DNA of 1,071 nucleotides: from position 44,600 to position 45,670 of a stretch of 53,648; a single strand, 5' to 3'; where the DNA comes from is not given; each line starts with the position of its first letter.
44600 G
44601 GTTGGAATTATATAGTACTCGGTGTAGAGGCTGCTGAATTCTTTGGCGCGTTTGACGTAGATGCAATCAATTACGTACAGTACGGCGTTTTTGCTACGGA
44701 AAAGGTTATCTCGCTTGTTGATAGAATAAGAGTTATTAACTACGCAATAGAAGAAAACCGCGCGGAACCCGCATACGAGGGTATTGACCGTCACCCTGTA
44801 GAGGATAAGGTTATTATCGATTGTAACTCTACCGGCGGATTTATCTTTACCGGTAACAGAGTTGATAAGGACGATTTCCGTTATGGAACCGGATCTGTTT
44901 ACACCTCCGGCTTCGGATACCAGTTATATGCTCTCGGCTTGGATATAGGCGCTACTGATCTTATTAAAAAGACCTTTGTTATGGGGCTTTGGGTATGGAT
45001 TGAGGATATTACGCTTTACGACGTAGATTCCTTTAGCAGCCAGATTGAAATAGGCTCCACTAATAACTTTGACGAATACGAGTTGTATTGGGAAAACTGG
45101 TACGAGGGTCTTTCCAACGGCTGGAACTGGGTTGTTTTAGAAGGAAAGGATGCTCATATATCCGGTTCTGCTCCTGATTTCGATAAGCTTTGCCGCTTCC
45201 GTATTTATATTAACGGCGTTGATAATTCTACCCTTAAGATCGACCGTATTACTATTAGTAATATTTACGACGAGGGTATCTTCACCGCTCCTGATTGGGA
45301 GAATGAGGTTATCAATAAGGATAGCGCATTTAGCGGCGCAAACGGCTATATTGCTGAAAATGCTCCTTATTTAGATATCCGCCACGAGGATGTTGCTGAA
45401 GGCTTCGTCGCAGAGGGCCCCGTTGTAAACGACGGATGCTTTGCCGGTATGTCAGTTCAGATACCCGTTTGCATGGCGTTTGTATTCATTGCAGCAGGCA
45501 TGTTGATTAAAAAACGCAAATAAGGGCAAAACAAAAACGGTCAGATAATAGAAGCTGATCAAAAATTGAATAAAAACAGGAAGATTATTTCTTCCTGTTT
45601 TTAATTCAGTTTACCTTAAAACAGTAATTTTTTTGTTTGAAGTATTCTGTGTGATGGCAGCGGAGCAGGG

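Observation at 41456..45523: Seven-module, catalytic-domain-free surface protein with a non-LPXTG C-terminal anchor, co-transcribed with a mannoside importer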

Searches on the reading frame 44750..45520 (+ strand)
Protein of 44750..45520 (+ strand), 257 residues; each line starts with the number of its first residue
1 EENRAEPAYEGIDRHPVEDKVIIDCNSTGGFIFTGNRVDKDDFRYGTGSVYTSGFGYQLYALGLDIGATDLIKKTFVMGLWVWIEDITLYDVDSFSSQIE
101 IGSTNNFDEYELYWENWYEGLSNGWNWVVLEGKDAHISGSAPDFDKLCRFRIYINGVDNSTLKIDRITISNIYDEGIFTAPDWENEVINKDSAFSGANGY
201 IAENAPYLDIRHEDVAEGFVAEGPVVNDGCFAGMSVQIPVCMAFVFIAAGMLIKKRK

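Call 34: predict_structure(alignment_id=A2)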
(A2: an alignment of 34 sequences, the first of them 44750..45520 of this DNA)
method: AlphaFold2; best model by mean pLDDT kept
length: 257 residues; sequences in the alignment: 34
mean_pLDDT: 80.5   pTM: 0.69
mean pLDDT of the five models: 80.5, 78.9, 76.1, 75.6, 75.5
residues with pLDDT >= 90: 135; 70-90: 50; 50-70: 42; < 50: 30
segments of 3 or more residues with pLDDT < 50: 192-211, 229-234
pLDDT, mean of each block of 10 residues (from residue 1): 55 71 91 91 92 90 90 95 95 91 96 96 98 97 95 92 96 92 81 41 40 53 49 53 80 72
secondary structure, 60 per line:
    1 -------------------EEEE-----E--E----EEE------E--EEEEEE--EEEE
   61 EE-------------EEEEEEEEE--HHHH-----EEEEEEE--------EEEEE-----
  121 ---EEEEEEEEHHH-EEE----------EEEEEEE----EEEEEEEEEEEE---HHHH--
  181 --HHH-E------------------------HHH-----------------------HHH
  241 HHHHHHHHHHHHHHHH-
elements in order: E20-23 E37-39 E49-54 E57-62 E76-84 H87-90 E96-102 E111-115 E124-131 E136-138 E149-155 E160-171 H175-178 H238-256

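Call 37: fold_search(model_id=the predicted structure, library=pdb)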
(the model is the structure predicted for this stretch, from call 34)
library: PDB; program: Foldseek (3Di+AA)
matches with E <= 10: 1539; with E <= 0.001: 48
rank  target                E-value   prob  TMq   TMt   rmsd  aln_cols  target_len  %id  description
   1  2xom_A                1.8e-05  1.00  0.32  0.51   6.7       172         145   10  Atomic resolution structure of TmCBM61 in complex with beta-1,4- galactotriose (released 2010-09-08)
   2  8qpg_TA               2.3e-05  1.00  0.38  0.25  14.1       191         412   16  Turret of Haloferax tailed virus 1 (released 2024-10-09)
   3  2zez_C                4.1e-05  1.00  0.33  0.54   5.3       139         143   13  Family 16 Carbohydrate Binding Module-2 (released 2008-03-25)
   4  2zex_A                4.8e-05  1.00  0.34  0.54   5.3       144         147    9  Family 16 carbohydrate binding module (released 2008-03-04)
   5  2q1f_A                1.1e-04  1.00  0.39  0.11   3.9       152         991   12  Crystal structure of chondroitin sulfate lyase abc from bacteroides thetaiotaomicron wal2926 (released 2008-01-29)
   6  1wzx_A                1.1e-04  1.00  0.44  0.61   4.8       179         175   10  Crystal Structure of Family 30 Carbohydrate Binding Module. (released 2005-03-22)
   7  2c24_B                1.2e-04  1.00  0.44  0.61   4.8       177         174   10  FAMILY 30 CARBOHYDRATE-BINDING MODULE OF CELLULOSOMAL CELLULASE CEL9D- CEL44B OF CLOSTRIDIUM THERMOCELLUM (released 2005-11-22)
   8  8q29_A                1.2e-04  1.00  0.33  0.34  11.3       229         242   14  TtX122A - A domain of unknown function from the Teredinibacter turnerae protein TERTU_3803 (released 2024-03-13)
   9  2xon_L                1.2e-04  1.00  0.33  0.52   6.2       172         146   12  Structure of TmCBM61 in complex with beta-1,4-galactotriose at 1.4 A resolution (released 2010-09-08)
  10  8q28_B                1.4e-04  1.00  0.33  0.35  10.9       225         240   13  Se-Met labelled TtX122A - A domain of unknown function from the Teredinibacter turnerae protein TERTU_3803 (released 2024-03-13)
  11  2zey_A                1.5e-04  1.00  0.34  0.54   5.2       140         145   10  Family 16 carbohydrate binding module (released 2008-03-04)
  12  2zew_B                1.7e-04  1.00  0.32  0.50   5.4       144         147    8  Family 16 Cabohydrate Binding Domain Module 1 (released 2008-03-04)
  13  2c24_A                1.9e-04  1.00  0.42  0.59   5.8       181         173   10  FAMILY 30 CARBOHYDRATE-BINDING MODULE OF CELLULOSOMAL CELLULASE CEL9D- CEL44B OF CLOSTRIDIUM THERMOCELLUM (released 2005-11-22)
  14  8q28_A                2.2e-04  1.00  0.33  0.35  11.8       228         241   13  Se-Met labelled TtX122A - A domain of unknown function from the Teredinibacter turnerae protein TERTU_3803 (released 2024-03-13)
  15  5w6h_A                2.4e-04  1.00  0.27  0.12   5.6       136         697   10  Crystal structure of Bacteriophage CBA120 tailspike protein 4 enzymatically active domain (TSP4dN, orf213) (released 2018-10-24)
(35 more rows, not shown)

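Call 43: search_protein_families(library=pfam, alignment_id=A2, max_evalue=10)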
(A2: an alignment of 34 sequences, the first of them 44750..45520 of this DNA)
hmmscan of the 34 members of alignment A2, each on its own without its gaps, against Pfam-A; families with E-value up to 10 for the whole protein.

A. member 1, window:44750-45520:+ (257 aa): 0 families

B. families by the number of members that match (of 34 scanned): 13 families
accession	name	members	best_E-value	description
PF25260.1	DUF7861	2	0.24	Family of unknown function (DUF7861)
PF18783.7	IPU_b_solenoid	1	0.0051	Isopullulanase beta-solenoid repeat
PF19304.4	PGDH_inter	1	0.0098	D-3-phosphoglycerate dehydrogenase intervening domain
PF09092.17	Lyase_N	1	0.037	Lyase, N terminal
PF20943.3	DUF4785_3rd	1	0.047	Domain of unknown function (DUF4785) C-terminal domain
PF18906.5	Phage_tube_2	1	0.059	Phage tail tube protein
PF21226.3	MalQ_N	1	0.12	MalQ N-terminal beta sandwich domain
PF21197.3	PgaA_barrel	1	0.12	PgaA membrane beta barrel domain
PF24070.1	T4_MRH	1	0.13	T4 MRH-like protein family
PF23873.1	DUF7228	1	0.18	Family of unknown function (DUF7228)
PF00498.31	FHA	1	0.19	FHA domain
PF12005.13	DUF3499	1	0.22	Protein of unknown function (DUF3499)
PF07949.17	YbbR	1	1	YbbR-like protein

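Call 49: search_protein_representatives(alignment_id=A2)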
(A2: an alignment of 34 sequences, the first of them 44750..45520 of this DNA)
Query: 34 sequences, 167 profile positions. Proteins with E-value up to 0.001 (for the whole library): 1960; up to 1e-10: 966; up to 1e-30: 237. The best 150 are listed.
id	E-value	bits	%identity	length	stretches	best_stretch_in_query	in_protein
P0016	0.0e+00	1117.0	-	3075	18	7-163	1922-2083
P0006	3.2e-248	830.9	-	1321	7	3-164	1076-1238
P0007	4.2e-240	804.5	-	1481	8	3-164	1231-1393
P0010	3.9e-235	788.3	-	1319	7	3-164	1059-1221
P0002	4.4e-227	762.2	-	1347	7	3-165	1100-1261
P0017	5.3e-207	696.8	-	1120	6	2-165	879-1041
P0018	1.2e-205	692.4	-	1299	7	3-164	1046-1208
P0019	2.4e-193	652.4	-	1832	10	26-163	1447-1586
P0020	5.7e-191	644.7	-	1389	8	10-164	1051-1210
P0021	3.1e-189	639.0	-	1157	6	3-165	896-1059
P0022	5.4e-185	625.2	-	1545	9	15-164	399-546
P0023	9.2e-184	621.2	-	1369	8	28-165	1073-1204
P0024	7.9e-176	595.4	-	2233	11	54-164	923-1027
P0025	1.3e-174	591.4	-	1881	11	15-165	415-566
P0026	9.1e-173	585.5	-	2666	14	7-164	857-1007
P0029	1.3e-159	542.7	-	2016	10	75-164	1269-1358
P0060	8.1e-82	289.6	-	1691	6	57-164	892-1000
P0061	2.5e-80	284.7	-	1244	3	7-162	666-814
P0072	2.5e-72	258.7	-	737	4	27-160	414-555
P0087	1.4e-64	233.5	-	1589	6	17-166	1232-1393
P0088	1.3e-61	223.8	-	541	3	31-164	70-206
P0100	1.4e-57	210.7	-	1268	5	9-165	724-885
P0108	7.2e-53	195.4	-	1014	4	7-166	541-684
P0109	1.7e-52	194.2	-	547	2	12-164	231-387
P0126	3.1e-48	180.3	-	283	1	8-165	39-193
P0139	5.8e-45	169.6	-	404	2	24-165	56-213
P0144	6.1e-44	166.3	-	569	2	24-164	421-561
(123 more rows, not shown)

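Call 52: search_protein_families(library=pfam, proteins=[P0072, P0088, P0126, P0139, P0109, P0144, P0060, P0061, P0087, P0108], max_evalue=0.001)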
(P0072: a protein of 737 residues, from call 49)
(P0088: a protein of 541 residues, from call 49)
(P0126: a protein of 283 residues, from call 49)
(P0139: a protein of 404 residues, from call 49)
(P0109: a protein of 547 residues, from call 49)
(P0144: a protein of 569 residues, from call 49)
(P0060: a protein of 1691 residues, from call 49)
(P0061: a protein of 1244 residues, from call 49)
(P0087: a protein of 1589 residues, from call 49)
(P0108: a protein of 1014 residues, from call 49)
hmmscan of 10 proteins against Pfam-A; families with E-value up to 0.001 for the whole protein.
P0072 (737 aa): 0 families

P0088 (541 aa): 0 families

P0126 (283 aa): 0 families

P0139 (404 aa): 0 families

P0109 (547 aa): 2 families
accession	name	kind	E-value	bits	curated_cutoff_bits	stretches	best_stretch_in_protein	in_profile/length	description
PF12866.13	DUF3823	-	8.7e-09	36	27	1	20-102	3-85/90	Protein of unknown function (DUF3823) N-terminal domain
PF18003.7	DUF3823_C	-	1.3e-06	29.4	27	1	132-214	24-103/103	Domain of unknown function (DUF3823_C)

P0144 (569 aa): 1 family
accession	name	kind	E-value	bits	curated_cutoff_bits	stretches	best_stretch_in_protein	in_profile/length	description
PF12866.13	DUF3823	-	2.4e-12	47.4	27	1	31-118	2-88/90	Protein of unknown function (DUF3823) N-terminal domain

P0060 (1691 aa): 4 families
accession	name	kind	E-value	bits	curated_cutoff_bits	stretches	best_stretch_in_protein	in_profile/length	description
PF13385.13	Laminin_G_3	-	3e-22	79.8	27.6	1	1137-1276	6-150/151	Concanavalin A-like lectin/glucanases superfamily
PF00150.24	Cellulase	-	1.4e-14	54.7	23.5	1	1320-1513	23-225/272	Cellulase (glycosyl hydrolase family 5)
PF02210.31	Laminin_G_2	-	6.3e-06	27.1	22.9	1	1186-1266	31-123/126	Laminin G domain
PF09479.16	Flg_new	-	0.00045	20.7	27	0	1007-1075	2-65/65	Listeria-Bacteroides repeat domain (List_Bact_rpt)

P0061 (1244 aa): 9 families
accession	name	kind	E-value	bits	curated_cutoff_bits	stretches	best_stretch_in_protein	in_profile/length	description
PF18911.6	PKD_4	-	4e-27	94.5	27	3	821-907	1-85/85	PKD domain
PF22352.2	K319L-like_PKD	-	3.6e-25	88.2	27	3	1078-1144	11-84/84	K319L-like, PKD domain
PF00801.26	PKD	-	3.4e-14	53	23.5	2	844-901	17-75/80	PKD domain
PF18962.6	Por_Secre_tail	-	1.4e-10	41.7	27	1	1166-1241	2-74/75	Secretion system C-terminal sorting domain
PF21027.3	Sde0182_C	-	3.8e-08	34.3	27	0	607-628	2-23/83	Cellulose-binding protein Sde0182, C-terminal domain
PF02494.22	HYR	-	1e-06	29.4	21.7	0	1106-1144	43-81/81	HYR domain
PF19077.6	Big_13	-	5.4e-06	27.3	27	0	876-908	68-101/102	Bacterial Ig-like domain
PF06832.18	BiPBP_C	-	1.5e-05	25.2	26.8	0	1091-1141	44-89/90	Penicillin-Binding Protein C-terminus Family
PF17963.7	Big_9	-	0.00013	23.2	23.6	0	821-906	1-89/89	Bacterial Ig domain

P0087 (1589 aa): 1 family
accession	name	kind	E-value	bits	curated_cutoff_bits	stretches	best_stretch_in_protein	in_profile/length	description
PF21582.3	CBM30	-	3.2e-06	27.6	27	0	830-888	116-169/170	Carbohydrate binding domain 30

P0108 (1014 aa): 0 families

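Call 53: find_related_loci(query=A1, collection=genome_contigs, flank=10000)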
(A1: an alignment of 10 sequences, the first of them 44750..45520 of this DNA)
Query A1 (257 aa) in genome_contigs; peptide patterns used: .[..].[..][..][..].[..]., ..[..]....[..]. (x = any residue, [..] = any of these).
78 stretches matched a pattern; 10 encode a relative of the query (tblastn E <= 1e-3); 10 distinct loci.
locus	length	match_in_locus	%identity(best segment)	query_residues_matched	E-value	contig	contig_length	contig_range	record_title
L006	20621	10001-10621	54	13-221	7e-77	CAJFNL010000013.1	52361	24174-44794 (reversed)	Candidatus Gallimonas intestinalis isolate Chicken_9_mag_69 genome assembly, contig: MAGpy_11413_9_idba_bin_69_fascaffol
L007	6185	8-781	50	1-255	2e-74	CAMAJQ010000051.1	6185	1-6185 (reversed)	MAG: uncultured Clostridia bacterium isolate SRR5665903_bin.54_metaWRAP_v1.3_MAG genome assembly, contig: ERZ11448883.30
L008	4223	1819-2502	50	6-233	3e-74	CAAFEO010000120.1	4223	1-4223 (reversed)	MAG TPA_asm: Clostridia bacterium, isolate HGM11417, WGS project CAAFEO010000000 data, contig: SRS104197_37_k99_64128, w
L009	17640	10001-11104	55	1-223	9e-72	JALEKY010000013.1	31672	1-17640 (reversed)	MAG: Christensenellaceae bacterium isolate SUG99 k141_5420982, whole genome shotgun sequence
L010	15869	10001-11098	49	1-257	7e-71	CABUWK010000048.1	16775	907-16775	MAG TPA_asm: uncultured Acidiphilium sp. isolate MGYG-HGUT-04445 genome assembly, contig: GUT_GENOME275136_48, whole gen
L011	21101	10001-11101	46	1-257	6e-68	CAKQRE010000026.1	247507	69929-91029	MAG: uncultured Clostridia bacterium isolate REFINED_METABAT215_TOP10_CONTIGS_1500_ASSEMBLY_K127_MEGAHIT__Hadza_MoBio_ha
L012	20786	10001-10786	44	15-257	2e-59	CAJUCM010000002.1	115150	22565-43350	MAG TPA_asm: uncultured Christensenella sp. isolate MGBC129052 genome assembly, contig: MGBC129052.2, whole genome shotg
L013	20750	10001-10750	43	15-253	2e-55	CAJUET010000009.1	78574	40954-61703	MAG TPA_asm: uncultured Christensenella sp. isolate MGBC135946 genome assembly, contig: MGBC135946.9, whole genome shotg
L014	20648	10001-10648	47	15-221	4e-55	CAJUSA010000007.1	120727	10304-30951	MAG TPA_asm: uncultured Christensenellaceae bacterium isolate MGBC162833 genome assembly, contig: MGBC162833.7, whole ge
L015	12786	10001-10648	45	15-221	1e-54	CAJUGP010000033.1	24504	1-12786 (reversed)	MAG TPA_asm: uncultured Christensenella sp. isolate MGBC130616 genome assembly, contig: MGBC130616.33, whole genome shot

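Call 83: find_encoding_contigs(protein=P0109, flank=8000, max_places=2)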
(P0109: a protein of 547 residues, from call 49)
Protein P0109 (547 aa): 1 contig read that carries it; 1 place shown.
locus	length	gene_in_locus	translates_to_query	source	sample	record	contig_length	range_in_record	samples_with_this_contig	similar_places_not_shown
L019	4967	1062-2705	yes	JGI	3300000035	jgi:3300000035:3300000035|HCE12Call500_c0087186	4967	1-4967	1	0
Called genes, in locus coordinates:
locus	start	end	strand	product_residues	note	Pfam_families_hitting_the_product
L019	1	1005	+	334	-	?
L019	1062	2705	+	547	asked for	PF12866:DUF3823, PF18003:DUF3823_C (faint)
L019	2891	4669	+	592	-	PF12708:Pect-lyase_RHGA_epim (faint)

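Call 84: find_encoding_contigs(protein=P0088, flank=8000, max_places=2)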
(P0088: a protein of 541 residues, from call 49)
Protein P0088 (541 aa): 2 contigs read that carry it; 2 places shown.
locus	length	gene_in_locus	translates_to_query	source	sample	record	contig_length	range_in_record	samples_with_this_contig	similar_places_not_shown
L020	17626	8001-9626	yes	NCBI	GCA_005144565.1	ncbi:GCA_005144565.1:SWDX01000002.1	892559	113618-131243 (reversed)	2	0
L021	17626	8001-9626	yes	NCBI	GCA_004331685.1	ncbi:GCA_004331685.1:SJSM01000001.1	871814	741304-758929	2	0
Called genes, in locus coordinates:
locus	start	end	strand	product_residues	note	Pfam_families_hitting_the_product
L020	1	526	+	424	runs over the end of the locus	-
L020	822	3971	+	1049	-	PF13620:CarboxypepD_reg, PF13715:CarbopepD_reg_2, PF07715:Plug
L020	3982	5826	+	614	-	PF14322:SusD-like_3, PF07980:SusD_RagB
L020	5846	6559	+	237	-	PF12866:DUF3823, PF18003:DUF3823_C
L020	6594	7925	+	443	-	-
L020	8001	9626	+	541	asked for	PF18329:SGBP_B_XBD (faint)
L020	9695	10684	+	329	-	PF04616:Glyco_hydro_43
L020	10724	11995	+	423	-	-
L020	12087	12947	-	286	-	PF00480:ROK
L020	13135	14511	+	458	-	PF01565:FAD_binding_4, PF08031:BBE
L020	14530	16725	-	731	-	PF08124:Lyase_8_N, PF02278:Lyase_8, PF02884:Lyase_8_C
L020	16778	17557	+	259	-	PF16138:DUF4846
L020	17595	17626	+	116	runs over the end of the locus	-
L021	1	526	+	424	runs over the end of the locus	-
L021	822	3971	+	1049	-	PF13620:CarboxypepD_reg, PF13715:CarbopepD_reg_2, PF07715:Plug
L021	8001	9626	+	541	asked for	PF18329:SGBP_B_XBD (faint)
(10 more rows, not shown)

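Call 92: search_solved_structures(query=A2, max_evalue=1)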
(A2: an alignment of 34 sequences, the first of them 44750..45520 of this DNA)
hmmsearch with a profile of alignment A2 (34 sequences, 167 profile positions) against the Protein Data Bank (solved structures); distinct sequences matched with E-value up to 1: 0.

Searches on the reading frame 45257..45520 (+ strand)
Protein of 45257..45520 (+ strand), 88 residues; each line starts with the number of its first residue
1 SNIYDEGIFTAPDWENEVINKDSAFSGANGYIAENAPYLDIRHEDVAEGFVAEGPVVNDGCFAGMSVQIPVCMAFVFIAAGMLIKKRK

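Call 42: find_homologous_proteins(query=A3, max_evalue=0.01)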
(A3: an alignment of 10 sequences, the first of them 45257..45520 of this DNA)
Query A3 (10 sequences) (88 aa, profile of the alignment): 4 proteins with E <= 0.01 among 1265 candidates.
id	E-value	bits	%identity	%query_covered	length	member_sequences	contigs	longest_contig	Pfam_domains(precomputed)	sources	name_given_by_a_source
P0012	2.0e-23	100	36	95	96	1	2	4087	-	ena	-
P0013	2.2e-23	100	37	100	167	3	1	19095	-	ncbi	-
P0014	1.5e-5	43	-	-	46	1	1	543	-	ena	-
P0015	1.0e-4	40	55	13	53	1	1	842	-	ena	-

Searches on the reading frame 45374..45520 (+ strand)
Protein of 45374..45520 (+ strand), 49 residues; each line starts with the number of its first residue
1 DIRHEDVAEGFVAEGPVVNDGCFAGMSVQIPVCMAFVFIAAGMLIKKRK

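Call 10: search_protein_families(library=ncbifam, proteins=[window:45374-45520:+], max_evalue=10)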
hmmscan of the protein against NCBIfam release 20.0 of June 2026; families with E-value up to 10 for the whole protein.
seq(49 aa): 0 families

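Call 11: search_protein_families(library=pfam, proteins=[window:45374-45520:+], max_evalue=10)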
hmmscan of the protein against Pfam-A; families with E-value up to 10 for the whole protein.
seq(49 aa): 0 families
